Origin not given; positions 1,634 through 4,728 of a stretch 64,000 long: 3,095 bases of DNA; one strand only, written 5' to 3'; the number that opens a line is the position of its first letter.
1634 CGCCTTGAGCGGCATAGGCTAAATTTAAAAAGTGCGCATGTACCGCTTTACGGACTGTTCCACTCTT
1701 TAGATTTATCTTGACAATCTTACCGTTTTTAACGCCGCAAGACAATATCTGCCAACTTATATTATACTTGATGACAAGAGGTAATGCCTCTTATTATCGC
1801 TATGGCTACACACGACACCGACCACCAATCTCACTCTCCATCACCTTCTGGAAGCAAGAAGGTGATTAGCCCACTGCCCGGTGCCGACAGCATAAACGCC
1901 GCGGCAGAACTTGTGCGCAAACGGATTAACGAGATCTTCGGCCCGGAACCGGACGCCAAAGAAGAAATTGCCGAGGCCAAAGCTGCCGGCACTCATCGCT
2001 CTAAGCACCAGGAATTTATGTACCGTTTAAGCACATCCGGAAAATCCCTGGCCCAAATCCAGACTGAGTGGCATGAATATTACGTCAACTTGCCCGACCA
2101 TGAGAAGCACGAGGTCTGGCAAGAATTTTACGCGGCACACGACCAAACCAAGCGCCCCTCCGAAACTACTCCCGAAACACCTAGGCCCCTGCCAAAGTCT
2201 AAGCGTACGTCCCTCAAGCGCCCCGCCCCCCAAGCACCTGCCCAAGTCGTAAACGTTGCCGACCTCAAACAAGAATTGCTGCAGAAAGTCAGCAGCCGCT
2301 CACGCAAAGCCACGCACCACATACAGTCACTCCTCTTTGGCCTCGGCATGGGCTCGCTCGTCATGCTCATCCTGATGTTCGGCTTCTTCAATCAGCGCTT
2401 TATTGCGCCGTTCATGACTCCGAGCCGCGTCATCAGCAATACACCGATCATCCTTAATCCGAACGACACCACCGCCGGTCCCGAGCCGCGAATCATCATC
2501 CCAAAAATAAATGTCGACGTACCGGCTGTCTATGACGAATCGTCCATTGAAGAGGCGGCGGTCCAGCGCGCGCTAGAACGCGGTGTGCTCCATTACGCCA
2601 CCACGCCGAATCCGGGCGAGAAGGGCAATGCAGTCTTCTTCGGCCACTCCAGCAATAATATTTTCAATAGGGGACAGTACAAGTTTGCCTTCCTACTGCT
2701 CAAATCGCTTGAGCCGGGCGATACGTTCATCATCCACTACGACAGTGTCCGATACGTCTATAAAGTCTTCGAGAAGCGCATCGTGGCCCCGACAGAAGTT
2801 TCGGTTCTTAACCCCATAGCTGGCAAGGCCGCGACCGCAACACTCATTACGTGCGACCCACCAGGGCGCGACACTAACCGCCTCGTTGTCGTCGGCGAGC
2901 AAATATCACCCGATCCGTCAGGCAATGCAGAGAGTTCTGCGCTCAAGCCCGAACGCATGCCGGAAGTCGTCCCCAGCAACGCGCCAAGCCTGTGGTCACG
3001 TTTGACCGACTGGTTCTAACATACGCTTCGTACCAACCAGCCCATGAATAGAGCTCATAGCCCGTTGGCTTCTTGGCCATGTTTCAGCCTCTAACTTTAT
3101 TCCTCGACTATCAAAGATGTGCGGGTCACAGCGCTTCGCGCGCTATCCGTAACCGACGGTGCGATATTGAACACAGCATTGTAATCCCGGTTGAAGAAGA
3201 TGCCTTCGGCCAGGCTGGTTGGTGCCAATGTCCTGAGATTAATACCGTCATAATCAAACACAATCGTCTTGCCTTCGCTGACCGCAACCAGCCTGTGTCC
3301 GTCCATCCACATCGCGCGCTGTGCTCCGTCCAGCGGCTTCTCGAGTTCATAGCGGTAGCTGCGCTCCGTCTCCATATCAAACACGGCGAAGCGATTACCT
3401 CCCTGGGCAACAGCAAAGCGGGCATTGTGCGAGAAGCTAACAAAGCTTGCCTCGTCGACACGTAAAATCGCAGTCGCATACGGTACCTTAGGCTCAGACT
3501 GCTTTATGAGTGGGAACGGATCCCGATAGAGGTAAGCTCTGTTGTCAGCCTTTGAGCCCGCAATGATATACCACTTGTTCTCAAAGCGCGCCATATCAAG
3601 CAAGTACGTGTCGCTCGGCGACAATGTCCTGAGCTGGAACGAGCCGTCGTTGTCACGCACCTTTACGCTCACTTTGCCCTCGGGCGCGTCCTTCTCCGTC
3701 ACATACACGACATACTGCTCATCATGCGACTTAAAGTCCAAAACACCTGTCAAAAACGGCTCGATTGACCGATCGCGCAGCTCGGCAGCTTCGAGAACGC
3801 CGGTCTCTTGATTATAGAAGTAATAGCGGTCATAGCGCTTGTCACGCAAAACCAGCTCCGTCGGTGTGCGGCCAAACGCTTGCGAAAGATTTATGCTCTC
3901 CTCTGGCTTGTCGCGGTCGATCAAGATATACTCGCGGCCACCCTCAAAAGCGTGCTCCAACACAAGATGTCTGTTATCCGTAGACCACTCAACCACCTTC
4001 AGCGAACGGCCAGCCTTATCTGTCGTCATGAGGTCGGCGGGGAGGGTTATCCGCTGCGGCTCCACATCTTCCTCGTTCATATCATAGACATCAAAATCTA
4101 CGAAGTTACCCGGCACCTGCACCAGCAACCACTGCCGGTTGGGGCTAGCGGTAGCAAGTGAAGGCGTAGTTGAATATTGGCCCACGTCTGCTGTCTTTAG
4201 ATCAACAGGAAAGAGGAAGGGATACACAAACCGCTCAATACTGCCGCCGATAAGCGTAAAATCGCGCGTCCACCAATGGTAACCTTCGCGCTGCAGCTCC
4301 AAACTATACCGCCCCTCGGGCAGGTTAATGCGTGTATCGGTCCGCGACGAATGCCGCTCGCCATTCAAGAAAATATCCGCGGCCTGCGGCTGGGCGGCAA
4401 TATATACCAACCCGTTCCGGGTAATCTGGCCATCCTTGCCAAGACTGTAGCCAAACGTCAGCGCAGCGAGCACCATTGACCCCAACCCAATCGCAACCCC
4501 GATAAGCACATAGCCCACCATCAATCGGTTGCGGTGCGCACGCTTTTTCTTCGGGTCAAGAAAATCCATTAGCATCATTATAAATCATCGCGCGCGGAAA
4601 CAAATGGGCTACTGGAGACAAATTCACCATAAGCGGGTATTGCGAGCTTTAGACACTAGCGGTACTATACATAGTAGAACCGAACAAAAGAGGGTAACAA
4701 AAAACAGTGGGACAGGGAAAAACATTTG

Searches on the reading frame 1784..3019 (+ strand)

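Call 57: search_protein_families(library=pfam, proteins=[window:1784-3019:+], max_evalue=0.00001)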
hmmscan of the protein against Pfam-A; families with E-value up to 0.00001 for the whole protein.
window:1784-3019:+ (411 aa): 1 family
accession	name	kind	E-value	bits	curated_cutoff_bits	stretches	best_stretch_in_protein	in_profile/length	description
PF04203.18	Sortase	-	1.9e-24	86.2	26.6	1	237-372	1-123/125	Sortase domain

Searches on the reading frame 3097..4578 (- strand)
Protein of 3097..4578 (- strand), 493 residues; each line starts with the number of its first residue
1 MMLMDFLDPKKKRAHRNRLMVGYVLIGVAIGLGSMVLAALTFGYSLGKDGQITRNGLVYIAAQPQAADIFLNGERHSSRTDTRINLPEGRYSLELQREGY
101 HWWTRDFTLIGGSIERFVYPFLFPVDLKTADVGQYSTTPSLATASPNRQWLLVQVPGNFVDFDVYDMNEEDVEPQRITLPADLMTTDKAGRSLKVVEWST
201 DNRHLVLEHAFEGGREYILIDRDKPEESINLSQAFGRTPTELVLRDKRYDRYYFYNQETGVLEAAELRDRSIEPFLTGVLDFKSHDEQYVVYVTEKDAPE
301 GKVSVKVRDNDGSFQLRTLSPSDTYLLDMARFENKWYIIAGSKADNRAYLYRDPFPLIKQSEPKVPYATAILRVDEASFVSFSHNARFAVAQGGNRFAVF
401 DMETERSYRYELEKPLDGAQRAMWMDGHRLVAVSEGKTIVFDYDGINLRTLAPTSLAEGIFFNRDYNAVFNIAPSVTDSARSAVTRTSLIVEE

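Call 57: search_protein_families(library=pfam, proteins=[window:3097-4578:-], max_evalue=0.00001)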
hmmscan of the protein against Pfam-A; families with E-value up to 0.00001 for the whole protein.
window:3097-4578:- (493 aa): 1 family
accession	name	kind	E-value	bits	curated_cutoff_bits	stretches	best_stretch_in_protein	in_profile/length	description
PF08308.17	PEGA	-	7.5e-07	29.4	20.8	0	57-109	3-55/71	PEGA domain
